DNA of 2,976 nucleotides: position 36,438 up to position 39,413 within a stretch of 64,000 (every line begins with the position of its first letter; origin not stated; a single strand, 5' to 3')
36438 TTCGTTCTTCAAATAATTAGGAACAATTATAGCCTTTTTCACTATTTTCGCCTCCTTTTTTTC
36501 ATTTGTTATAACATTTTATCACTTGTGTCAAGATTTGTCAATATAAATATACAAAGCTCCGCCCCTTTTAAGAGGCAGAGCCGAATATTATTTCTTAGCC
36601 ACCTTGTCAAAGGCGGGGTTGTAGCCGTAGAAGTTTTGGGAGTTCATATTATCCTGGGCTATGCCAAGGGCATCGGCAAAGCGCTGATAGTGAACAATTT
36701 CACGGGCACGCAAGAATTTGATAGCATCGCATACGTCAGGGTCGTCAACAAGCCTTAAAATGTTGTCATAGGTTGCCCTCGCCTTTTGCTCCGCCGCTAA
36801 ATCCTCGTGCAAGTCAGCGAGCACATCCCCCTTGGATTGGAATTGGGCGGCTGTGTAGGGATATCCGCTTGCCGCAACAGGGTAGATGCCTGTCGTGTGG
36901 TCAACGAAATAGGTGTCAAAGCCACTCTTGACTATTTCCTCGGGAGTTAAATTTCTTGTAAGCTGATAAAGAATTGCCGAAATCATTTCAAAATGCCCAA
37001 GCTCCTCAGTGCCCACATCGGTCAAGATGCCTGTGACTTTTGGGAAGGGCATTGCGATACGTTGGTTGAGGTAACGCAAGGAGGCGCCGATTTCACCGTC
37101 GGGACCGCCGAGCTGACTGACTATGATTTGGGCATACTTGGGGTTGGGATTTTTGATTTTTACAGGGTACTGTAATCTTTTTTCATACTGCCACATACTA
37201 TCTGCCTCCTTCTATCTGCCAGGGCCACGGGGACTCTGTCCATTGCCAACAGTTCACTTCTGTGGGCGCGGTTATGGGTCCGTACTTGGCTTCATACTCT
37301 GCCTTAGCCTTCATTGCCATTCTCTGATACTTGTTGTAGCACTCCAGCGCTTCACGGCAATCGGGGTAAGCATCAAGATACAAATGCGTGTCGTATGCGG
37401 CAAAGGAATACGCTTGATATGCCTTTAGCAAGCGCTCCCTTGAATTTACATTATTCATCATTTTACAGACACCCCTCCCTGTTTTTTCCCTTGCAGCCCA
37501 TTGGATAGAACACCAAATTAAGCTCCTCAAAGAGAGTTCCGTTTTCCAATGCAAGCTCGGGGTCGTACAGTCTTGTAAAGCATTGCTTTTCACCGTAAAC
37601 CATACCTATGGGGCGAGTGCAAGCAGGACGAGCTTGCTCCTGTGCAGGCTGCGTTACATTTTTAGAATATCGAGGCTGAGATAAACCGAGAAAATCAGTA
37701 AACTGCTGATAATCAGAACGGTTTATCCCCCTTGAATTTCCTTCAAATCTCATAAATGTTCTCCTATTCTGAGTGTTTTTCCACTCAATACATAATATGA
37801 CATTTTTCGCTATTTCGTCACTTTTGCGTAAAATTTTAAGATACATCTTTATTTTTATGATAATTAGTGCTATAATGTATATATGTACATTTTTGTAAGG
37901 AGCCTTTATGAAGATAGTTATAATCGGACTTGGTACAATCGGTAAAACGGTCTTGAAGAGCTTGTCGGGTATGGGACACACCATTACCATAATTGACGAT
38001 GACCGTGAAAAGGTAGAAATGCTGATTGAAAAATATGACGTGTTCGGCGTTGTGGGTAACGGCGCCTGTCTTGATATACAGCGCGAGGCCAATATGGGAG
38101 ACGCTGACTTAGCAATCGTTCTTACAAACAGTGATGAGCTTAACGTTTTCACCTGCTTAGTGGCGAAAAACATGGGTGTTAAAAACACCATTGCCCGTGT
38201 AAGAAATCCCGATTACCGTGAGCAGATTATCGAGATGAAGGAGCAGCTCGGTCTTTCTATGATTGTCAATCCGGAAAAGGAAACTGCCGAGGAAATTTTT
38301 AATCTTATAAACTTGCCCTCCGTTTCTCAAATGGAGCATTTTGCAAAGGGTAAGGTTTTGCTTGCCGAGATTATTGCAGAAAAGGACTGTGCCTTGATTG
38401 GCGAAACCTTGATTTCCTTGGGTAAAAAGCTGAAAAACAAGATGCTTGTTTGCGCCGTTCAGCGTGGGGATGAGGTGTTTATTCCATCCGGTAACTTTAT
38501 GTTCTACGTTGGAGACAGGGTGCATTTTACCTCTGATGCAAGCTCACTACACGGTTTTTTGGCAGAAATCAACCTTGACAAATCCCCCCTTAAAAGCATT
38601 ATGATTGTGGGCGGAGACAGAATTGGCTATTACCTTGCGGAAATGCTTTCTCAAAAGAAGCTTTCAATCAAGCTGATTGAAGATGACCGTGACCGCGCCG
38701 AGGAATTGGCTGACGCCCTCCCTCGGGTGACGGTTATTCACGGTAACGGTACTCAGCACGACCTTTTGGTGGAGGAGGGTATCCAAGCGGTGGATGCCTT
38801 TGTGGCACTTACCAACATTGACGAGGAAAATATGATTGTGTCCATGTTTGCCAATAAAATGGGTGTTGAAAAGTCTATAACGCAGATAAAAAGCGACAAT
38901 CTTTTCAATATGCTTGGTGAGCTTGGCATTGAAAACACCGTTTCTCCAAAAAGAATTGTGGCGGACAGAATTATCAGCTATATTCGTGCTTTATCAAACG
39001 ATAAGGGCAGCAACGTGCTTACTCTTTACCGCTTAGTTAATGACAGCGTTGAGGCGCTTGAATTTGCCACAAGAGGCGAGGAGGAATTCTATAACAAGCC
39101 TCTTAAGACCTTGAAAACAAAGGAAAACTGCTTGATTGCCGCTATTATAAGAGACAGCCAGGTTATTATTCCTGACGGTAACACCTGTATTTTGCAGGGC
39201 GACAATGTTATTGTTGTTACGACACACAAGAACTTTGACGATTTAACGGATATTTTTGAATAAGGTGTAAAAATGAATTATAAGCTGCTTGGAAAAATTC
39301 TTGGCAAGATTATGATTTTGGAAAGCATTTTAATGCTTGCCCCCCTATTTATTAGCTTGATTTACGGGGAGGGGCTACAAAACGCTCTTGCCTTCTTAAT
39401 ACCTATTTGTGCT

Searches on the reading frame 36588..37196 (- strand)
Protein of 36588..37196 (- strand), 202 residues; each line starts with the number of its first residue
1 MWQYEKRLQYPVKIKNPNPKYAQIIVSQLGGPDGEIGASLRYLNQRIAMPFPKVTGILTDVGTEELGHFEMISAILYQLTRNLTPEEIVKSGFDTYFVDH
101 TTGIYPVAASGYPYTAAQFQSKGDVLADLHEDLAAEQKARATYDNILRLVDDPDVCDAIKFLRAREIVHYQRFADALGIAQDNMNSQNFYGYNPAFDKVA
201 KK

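Call 77: search_protein_families(library=pfam, proteins=[window:36588-37196:-], max_evalue=0.00001)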
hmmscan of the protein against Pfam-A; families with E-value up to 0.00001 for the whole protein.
window:36588-37196:- (202 aa): 1 family
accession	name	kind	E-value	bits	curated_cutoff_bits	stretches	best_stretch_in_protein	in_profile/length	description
PF05067.18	Mn_catalase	-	2.2e-51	175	27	1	1-184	1-198/284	Manganese containing catalase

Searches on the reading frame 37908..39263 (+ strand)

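Call 77: search_protein_families(library=pfam, proteins=[window:37908-39263:+], max_evalue=0.00001)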
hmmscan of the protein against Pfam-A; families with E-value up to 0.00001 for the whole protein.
window:37908-39263:+ (451 aa): 6 families
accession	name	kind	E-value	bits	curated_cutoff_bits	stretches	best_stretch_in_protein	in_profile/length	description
PF02254.24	TrkA_N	-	9.9e-49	164.9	23.8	2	3-122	1-116/116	TrkA-N domain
PF02080.26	TrkA_C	-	5.8e-20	71.4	27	2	396-450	14-70/71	TrkA-C domain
PF01488.26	Shikimate_DH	-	1e-06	29.3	24.3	0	2-44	14-57/138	Shikimate / quinate 5-dehydrogenase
PF03435.24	Sacchrp_dh_NADP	-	2e-06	28.6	25.1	0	3-43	1-43/129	Saccharopine dehydrogenase NADP binding domain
PF13241.12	NAD_binding_7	-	2.6e-06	28.4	22.1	0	2-90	9-86/104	Putative NAD(P)-binding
PF03807.23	F420_oxidored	-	3.9e-06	27.8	21.6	0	2-45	1-46/94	NADP oxidoreductase coenzyme F420-dependent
